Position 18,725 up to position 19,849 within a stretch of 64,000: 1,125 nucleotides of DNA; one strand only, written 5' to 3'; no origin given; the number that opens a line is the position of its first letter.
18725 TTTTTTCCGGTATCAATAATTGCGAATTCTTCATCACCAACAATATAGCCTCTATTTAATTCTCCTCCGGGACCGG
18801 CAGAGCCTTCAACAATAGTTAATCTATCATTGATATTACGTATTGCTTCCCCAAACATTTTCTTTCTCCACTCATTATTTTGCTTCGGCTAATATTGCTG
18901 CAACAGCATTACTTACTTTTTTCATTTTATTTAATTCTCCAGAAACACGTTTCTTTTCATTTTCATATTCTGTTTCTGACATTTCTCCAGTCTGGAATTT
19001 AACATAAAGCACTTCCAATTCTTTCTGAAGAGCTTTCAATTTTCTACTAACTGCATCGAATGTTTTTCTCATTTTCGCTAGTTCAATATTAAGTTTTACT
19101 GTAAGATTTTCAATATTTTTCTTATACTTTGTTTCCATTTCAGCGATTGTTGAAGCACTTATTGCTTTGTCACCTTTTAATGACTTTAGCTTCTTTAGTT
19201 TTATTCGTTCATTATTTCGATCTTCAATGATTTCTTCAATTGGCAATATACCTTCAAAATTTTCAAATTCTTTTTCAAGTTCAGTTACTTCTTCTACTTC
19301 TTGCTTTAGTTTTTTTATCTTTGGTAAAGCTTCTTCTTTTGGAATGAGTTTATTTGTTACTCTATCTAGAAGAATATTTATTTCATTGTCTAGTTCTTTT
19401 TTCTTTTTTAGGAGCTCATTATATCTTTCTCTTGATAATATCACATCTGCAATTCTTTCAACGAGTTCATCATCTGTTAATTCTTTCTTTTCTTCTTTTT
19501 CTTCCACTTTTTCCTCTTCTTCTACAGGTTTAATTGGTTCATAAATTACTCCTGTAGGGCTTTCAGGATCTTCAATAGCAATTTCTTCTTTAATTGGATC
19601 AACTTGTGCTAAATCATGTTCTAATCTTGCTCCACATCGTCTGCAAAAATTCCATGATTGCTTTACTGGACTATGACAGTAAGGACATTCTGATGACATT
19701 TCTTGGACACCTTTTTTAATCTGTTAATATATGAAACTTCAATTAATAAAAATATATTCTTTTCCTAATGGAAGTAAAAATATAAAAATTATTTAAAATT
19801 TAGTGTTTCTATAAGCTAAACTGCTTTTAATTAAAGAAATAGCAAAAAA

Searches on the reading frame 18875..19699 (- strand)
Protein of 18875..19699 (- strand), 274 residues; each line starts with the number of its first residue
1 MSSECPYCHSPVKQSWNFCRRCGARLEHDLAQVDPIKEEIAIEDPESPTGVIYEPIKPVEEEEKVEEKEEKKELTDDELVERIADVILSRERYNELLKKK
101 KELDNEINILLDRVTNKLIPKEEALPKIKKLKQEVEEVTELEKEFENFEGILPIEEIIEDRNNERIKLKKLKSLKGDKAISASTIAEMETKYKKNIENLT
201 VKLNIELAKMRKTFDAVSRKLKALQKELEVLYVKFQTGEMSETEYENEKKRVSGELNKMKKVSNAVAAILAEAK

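Call 12: search_protein_families(library=pfam, proteins=[window:18875-19699:-])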
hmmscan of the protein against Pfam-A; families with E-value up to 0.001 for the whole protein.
window:18875-19699:- (274 aa): 3 families
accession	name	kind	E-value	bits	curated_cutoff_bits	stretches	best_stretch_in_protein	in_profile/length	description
PF13240.11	Zn_Ribbon_1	-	9.1e-06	25.8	25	1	5-26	2-23/23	zinc-ribbon domain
PF13248.11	Zn_ribbon_3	-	1.4e-05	24.8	27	1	4-26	4-26/26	zinc-ribbon domain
PF12773.13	DZR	-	0.0001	22.8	27.3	1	4-23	26-45/45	Double zinc ribbon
